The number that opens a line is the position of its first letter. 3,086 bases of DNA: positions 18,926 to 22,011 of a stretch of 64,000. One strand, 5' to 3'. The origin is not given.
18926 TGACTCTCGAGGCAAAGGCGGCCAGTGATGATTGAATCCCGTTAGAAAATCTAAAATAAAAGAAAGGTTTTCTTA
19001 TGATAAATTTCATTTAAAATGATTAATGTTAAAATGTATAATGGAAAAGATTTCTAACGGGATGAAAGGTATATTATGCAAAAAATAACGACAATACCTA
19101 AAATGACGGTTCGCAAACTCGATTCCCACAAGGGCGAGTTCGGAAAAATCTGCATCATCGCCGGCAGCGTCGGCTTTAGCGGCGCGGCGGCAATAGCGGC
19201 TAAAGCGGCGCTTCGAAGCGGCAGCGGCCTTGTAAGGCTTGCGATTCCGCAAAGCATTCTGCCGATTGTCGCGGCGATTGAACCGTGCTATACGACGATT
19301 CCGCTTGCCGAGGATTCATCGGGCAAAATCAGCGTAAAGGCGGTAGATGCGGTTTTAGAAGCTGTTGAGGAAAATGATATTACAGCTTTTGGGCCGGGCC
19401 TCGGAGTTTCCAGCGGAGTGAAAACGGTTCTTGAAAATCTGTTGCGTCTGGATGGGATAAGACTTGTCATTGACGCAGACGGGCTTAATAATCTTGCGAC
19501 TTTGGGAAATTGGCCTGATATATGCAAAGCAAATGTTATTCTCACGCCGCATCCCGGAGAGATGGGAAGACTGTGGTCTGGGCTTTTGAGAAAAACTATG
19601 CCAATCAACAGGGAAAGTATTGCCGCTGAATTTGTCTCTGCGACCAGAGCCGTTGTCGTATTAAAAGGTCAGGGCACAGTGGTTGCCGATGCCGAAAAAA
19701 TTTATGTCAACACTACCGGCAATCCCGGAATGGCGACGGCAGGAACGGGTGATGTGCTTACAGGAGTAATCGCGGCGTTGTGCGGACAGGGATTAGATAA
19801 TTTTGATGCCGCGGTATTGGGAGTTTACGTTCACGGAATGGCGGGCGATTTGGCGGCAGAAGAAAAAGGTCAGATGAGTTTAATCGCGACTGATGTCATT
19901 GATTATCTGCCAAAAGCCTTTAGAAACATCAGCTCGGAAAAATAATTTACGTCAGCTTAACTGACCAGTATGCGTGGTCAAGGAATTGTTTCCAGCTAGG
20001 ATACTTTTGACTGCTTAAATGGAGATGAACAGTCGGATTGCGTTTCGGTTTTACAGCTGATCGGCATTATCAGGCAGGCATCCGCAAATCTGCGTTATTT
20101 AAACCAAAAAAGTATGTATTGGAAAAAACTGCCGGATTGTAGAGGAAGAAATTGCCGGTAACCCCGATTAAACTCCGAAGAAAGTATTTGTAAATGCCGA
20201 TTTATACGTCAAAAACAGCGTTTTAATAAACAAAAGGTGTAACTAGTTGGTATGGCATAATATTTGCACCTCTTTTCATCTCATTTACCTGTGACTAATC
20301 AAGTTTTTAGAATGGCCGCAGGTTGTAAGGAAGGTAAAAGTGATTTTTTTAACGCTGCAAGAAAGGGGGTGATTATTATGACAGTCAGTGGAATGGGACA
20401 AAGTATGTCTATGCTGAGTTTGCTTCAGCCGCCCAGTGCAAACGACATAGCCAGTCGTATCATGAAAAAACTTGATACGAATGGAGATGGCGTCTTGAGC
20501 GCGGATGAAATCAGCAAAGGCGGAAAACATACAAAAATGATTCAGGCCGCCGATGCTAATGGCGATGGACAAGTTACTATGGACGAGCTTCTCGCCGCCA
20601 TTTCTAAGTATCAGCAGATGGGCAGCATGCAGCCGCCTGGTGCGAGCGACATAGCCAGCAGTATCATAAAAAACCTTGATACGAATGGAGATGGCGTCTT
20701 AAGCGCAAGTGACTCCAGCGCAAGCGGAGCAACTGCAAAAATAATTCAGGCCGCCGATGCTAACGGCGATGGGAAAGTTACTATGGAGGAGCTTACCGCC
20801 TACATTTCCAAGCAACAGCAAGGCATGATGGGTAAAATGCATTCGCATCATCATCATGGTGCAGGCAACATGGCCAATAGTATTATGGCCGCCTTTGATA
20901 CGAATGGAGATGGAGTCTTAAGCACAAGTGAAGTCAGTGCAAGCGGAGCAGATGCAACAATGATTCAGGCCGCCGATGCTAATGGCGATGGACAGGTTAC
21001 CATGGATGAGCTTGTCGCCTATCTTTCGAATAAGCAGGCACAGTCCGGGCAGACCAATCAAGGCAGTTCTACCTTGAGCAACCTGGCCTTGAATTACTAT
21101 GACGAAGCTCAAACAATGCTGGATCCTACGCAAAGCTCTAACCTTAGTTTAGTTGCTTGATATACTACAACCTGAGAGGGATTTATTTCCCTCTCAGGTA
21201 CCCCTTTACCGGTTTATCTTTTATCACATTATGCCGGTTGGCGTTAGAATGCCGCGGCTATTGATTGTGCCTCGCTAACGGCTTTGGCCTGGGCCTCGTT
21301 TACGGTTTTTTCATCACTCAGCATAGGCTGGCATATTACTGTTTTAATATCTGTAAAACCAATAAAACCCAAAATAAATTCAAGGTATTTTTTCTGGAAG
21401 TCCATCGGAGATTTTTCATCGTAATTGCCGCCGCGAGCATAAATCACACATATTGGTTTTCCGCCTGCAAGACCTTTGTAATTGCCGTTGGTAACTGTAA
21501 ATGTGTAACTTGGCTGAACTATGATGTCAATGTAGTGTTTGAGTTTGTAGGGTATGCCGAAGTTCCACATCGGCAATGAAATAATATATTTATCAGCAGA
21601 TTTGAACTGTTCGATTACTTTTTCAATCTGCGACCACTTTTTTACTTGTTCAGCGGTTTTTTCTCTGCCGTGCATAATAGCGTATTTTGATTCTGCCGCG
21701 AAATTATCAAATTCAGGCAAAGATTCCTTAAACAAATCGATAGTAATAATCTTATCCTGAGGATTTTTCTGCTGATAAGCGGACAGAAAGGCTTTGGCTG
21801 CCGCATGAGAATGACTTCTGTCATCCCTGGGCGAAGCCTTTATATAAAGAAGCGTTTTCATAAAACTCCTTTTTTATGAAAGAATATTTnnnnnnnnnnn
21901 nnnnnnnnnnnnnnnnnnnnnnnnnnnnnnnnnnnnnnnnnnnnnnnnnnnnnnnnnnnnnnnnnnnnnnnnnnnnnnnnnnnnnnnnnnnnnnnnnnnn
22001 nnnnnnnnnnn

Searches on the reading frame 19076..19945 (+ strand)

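Call 10: search_protein_families(library=pfam, proteins=[window:19076-19945:+], max_evalue=0.01)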
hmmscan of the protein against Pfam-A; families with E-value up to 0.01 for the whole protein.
window:19076-19945:+ (289 aa): 3 families
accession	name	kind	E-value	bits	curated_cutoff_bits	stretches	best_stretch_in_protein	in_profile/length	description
PF01256.23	Carb_kinase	-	3.6e-50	171.1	27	1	25-279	1-241/242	NAD(P)H-hydrate dehydratase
PF02110.20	HK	-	6.5e-08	32.7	27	1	183-278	144-241/247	Hydroxyethylthiazole kinase family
PF09313.17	DUF1971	-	0.004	17.6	23.1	1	5-39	9-43/80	Domain of unknown function (DUF1971)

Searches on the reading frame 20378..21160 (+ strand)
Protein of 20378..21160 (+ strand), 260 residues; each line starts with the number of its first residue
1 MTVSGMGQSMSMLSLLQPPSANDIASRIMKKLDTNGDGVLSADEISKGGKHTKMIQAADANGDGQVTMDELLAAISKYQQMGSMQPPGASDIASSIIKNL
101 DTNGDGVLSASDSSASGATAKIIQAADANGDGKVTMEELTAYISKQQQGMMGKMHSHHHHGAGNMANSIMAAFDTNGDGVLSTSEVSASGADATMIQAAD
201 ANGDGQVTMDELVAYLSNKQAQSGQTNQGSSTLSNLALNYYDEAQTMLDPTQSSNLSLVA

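Call 10: search_protein_families(library=pfam, proteins=[window:20378-21160:+], max_evalue=0.01)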
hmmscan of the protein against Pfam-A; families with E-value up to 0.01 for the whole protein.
window:20378-21160:+ (260 aa): 13 families
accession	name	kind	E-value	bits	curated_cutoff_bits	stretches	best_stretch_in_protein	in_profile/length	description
PF00036.39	EF-hand_1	-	2.1e-33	111.8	25.4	4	53-77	4-28/29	EF hand domain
PF13202.12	EF-hand_5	-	3.2e-33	112.1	25.9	4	123-140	5-22/25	EF hand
PF13405.12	EF-hand_6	-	1e-23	81.1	25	0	27-46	4-23/30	EF-hand domain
PF13499.12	EF-hand_7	-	3.1e-22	79.1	30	2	125-185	10-61/67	EF-hand domain pair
PF13833.12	EF-hand_8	-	4.6e-17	62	28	0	63-110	2-44/54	EF-hand domain pair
PF00404.24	Dockerin_1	-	1.7e-13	51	22.9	0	48-71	26-49/57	Dockerin type I domain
PF23657.1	DUF7151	-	1.2e-06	28.8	27.2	0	31-47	25-41/46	Domain of unknown function (DUF7151)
PF10591.15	SPARC_Ca_bdg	-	5.8e-06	27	22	0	146-212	36-110/113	Secreted protein acidic and rich in cysteine Ca binding region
PF13517.12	FG-GAP_3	-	4.7e-05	24.3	26.9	0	103-133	26-56/61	FG-GAP-like repeat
PF22592.2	FCaBP_EF-hand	-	0.00047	20.8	27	0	26-49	18-41/93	FCaBP EF-hand domain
PF13662.12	Toprim_4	-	0.00052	20.6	25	0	44-73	46-72/85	Toprim domain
PF25510.1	Ubiquitin_DCDC1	-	0.0024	18.8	30.4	0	58-96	27-65/95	Doublecortin domain-containing protein 1-like, ubiquitin domain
PF12363.14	Phage_TAC_12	-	0.0042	18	26.2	0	120-147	54-83/111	Phage tail assembly chaperone protein, TAC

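Call 21: find_homologous_proteins(query=window:20378-21160:+, max_evalue=0.00001)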
Query window:20378-21160:+ (260 aa): 1734 proteins with E <= 0.00001 among 8000 candidates; the best 120 are listed.
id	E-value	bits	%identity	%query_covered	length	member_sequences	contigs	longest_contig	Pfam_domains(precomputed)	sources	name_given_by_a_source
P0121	1.2e-154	531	100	100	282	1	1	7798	PF13405.13,PF23657.2,PF00404.25,PF13499.13,PF13833.13,PF13202.13,PF23564.2,PF10591.16,PF00036.39,PF26745.1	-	-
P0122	1.3e-95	338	58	100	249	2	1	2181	PF13405.13,PF23657.2,PF00404.25,PF13517.13,PF13499.13,PF12691.14,PF13833.13,PF13202.13,PF23564.2,PF10591.16,PF00036.39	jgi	jgi:Ca2+-binding EF-hand superfamily protein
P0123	1.1e-83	299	66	100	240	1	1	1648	PF13405.13,PF23657.2,PF00404.25,PF13499.13,PF13833.13,PF13202.13,PF23564.2,PF10591.16,PF00036.39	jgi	jgi:Ca2+-binding EF-hand superfamily protein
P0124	2.4e-77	278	55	100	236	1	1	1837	PF13405.13,PF13499.13,PF13833.13,PF13202.13,PF23564.2,PF00036.39,PF26745.1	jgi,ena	-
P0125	3.7e-70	254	55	100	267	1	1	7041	PF13405.13,PF13499.13,PF13833.13,PF13202.13,PF00036.39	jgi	-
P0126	1.5e-61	226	58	85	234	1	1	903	PF13405.13,PF26385.1,PF23657.2,PF00404.25,PF13499.13,PF12691.14,PF13833.13,PF13202.13,PF23564.2,PF10591.16,PF00036.39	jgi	jgi:Ca2+-binding EF-hand superfamily protein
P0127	2.4e-60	222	53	94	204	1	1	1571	PF13405.13,PF00404.25,PF13499.13,PF13833.13,PF13202.13,PF23564.2,PF00036.39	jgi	jgi:Ca2+-binding EF-hand superfamily protein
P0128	3.1e-58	215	56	91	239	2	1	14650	PF13405.13,PF13499.13,PF13833.13,PF13202.13,PF23564.2,PF00036.39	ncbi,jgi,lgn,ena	ncbi:MAG: hypothetical protein ABSB91_03260 [Sedimentisphaerales bacterium]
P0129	1.8e-57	213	57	85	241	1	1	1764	PF13405.13,PF23657.2,PF13499.13,PF13833.13,PF13202.13,PF23564.2,PF00036.39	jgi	jgi:Ca2+-binding EF-hand superfamily protein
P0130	3.4e-57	212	47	68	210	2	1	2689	PF13405.13,PF13499.13,PF13833.13,PF13202.13,PF23564.2,PF00036.39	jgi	-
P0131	1.9e-55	206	54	87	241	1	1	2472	PF13405.13,PF23657.2,PF13499.13,PF13833.13,PF13202.13,PF23564.2,PF10591.16,PF00036.39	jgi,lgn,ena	-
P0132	3.0e-55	206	55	87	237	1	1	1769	PF13405.13,PF23657.2,PF13499.13,PF13833.13,PF13202.13,PF23564.2,PF00036.39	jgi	jgi:Ca2+-binding EF-hand superfamily protein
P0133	4.0e-55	205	54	90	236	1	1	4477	PF13405.13,PF23657.2,PF13499.13,PF13833.13,PF13202.13,PF23564.2,PF00036.39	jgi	jgi:Ca2+-binding EF-hand superfamily protein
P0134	2.3e-54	203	49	83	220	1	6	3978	PF13405.13,PF13499.13,PF13833.13,PF13202.13,PF23564.2,PF00036.39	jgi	jgi:Ca2+-binding EF-hand superfamily protein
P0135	5.3e-54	202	54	68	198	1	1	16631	PF13405.13,PF13499.13,PF13833.13,PF13202.13,PF00036.39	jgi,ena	-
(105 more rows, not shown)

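Call 25: find_encoding_contigs(protein=P0121, flank=8000, max_places=6)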
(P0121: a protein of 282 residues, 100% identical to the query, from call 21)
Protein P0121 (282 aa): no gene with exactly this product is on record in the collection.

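Call 38: find_encoding_contigs(protein=P0123, flank=5000, max_places=3)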
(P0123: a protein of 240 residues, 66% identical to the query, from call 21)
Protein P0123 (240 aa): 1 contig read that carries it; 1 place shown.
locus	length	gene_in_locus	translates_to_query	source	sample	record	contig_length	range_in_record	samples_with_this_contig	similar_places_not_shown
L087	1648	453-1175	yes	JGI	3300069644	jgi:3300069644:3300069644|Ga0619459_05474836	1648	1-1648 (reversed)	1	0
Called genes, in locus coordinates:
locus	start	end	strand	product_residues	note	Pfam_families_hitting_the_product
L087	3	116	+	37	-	?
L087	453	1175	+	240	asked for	PF23564:EF-hand_FSTL1 (faint), PF00404:Dockerin_1 (faint), PF10591:SPARC_Ca_bdg (faint), PF13833:EF-hand_8 (faint), PF00036:EF-hand_1 (faint), PF13202:EF-hand_5 (faint), PF13405:EF-hand_6 (faint), PF13499:EF-hand_7 (weak), +1 more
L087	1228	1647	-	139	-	?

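Call 39: find_encoding_contigs(protein=P0125, flank=6000, max_places=3)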
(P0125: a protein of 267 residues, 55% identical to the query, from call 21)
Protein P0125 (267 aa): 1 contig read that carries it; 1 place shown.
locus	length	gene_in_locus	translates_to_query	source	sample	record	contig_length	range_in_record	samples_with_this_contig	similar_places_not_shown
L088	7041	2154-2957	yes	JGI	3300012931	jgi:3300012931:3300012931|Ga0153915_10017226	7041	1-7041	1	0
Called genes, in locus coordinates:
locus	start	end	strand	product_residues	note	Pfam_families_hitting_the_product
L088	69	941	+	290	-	PF01256:Carb_kinase, PF02110:HK (weak)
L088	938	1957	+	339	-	PF18152:DAHP_snth_FXD, PF00793:DAHP_synth_1, PF03102:NeuB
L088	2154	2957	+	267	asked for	PF13833:EF-hand_8 (faint), PF00036:EF-hand_1 (faint), PF13405:EF-hand_6 (faint), PF13202:EF-hand_5 (faint), PF13499:EF-hand_7 (weak)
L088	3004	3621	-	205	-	PF02525:Flavodoxin_2, PF03358:FMN_red (weak)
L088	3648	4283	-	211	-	PF01844:HNH, PF14279:HNH_5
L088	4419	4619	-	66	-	PF00313:CSD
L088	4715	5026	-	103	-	PF00216:Bac_DNA_binding, PF18291:HU-HIG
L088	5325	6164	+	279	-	PF10418:DHODB_Fe-S_bind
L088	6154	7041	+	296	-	?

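Call 40: find_encoding_contigs(protein=P0128, flank=6000, max_places=3)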
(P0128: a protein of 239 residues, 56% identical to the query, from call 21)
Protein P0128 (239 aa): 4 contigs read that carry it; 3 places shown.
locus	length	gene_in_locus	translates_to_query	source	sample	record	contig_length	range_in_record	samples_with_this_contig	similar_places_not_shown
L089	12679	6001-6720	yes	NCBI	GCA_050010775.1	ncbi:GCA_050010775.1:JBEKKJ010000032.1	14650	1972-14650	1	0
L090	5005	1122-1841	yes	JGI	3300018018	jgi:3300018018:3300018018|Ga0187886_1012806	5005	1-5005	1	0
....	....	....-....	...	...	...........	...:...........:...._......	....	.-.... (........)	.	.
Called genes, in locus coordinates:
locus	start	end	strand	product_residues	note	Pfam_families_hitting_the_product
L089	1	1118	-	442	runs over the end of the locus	PF00682:HMGL-like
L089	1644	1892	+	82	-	-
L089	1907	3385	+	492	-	PF07581:Glug (weak)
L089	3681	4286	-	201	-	PF13392:HNH_3, PF00847:AP2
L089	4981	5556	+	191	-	-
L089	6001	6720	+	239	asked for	PF13499:EF-hand_7 (faint), PF23564:EF-hand_FSTL1 (faint), PF13833:EF-hand_8 (faint), PF00036:EF-hand_1 (faint), PF13202:EF-hand_5 (faint), PF13405:EF-hand_6 (faint)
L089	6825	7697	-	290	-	PF00701:DHDPS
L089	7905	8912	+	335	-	PF00487:FA_desaturase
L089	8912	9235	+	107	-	PF00355:Rieske, PF13806:Rieske_2 (weak)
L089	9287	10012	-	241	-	PF03740:PdxJ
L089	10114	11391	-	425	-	PF06689:zf-C4_ClpX, PF00004:AAA, PF07724:AAA_2, PF10431:ClpB_D2-small (weak)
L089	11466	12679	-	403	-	?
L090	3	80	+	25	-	?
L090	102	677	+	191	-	-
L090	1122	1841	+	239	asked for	PF13499:EF-hand_7 (faint), PF23564:EF-hand_FSTL1 (faint), PF13833:EF-hand_8 (faint), PF00036:EF-hand_1 (faint), PF13202:EF-hand_5 (faint), PF13405:EF-hand_6 (faint)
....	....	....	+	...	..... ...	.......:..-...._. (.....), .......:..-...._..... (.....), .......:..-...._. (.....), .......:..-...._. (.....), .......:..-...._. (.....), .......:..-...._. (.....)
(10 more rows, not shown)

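Call 69: find_encoding_contigs(protein=P0122, flank=3000, max_places=3)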
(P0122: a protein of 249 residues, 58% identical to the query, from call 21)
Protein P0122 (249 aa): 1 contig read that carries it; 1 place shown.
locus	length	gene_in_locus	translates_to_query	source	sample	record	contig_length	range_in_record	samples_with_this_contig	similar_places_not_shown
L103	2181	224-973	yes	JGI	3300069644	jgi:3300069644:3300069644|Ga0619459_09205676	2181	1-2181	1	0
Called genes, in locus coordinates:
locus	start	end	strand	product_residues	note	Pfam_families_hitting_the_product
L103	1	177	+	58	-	?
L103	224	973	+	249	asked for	PF10591:SPARC_Ca_bdg (faint), PF13833:EF-hand_8 (faint), PF23564:EF-hand_FSTL1 (faint), PF00404:Dockerin_1 (faint), PF12691:Phage_tail_terminator_6 (faint), PF00036:EF-hand_1 (faint), PF13202:EF-hand_5 (faint), PF13499:EF-hand_7 (weak), +3 more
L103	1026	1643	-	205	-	PF02525:Flavodoxin_2, PF03358:FMN_red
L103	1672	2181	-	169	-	?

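Call 70: find_encoding_contigs(protein=P0124, flank=3000, max_places=3)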
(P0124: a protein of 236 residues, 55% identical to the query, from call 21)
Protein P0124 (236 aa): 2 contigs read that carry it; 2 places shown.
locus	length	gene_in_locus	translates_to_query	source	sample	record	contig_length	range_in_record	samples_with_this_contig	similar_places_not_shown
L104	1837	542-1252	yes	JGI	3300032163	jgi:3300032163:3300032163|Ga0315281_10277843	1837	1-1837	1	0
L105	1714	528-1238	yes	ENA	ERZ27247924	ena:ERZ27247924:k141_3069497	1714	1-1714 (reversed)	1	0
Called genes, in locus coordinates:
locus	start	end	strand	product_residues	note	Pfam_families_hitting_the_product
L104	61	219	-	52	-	-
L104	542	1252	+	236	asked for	PF26745:SPM (faint), PF13833:EF-hand_8 (faint), PF23564:EF-hand_FSTL1 (faint), PF00036:EF-hand_1 (faint), PF13202:EF-hand_5 (faint), PF13405:EF-hand_6 (faint), PF13499:EF-hand_7 (weak)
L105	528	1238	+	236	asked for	PF26745:SPM (faint), PF13833:EF-hand_8 (faint), PF23564:EF-hand_FSTL1 (faint), PF00036:EF-hand_1 (faint), PF13202:EF-hand_5 (faint), PF13405:EF-hand_6 (faint), PF13499:EF-hand_7 (weak)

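Call 71: find_encoding_contigs(protein=P0127, flank=3000, max_places=3)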
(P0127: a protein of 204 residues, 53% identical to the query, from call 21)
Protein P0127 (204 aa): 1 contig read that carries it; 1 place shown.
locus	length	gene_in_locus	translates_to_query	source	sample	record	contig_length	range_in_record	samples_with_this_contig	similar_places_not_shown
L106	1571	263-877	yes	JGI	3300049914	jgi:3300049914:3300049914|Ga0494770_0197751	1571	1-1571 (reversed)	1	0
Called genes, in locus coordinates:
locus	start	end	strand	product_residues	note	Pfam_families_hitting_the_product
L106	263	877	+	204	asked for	PF00404:Dockerin_1 (faint), PF13833:EF-hand_8 (faint), PF23564:EF-hand_FSTL1 (faint), PF00036:EF-hand_1 (faint), PF13202:EF-hand_5 (faint), PF13405:EF-hand_6 (faint), PF13499:EF-hand_7 (weak)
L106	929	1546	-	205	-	PF02525:Flavodoxin_2, PF03358:FMN_red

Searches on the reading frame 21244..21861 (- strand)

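Call 10: search_protein_families(library=pfam, proteins=[window:21244-21861:-], max_evalue=0.01)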
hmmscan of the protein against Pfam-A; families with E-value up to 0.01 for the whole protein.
window:21244-21861:- (205 aa): 2 families
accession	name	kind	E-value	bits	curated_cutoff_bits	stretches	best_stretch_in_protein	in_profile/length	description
PF02525.22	Flavodoxin_2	-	5.7e-47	160.4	27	1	2-199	1-195/198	Flavodoxin-like fold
PF03358.20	FMN_red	-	1.3e-07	31.8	24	1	4-145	3-117/152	NADPH-dependent FMN reductase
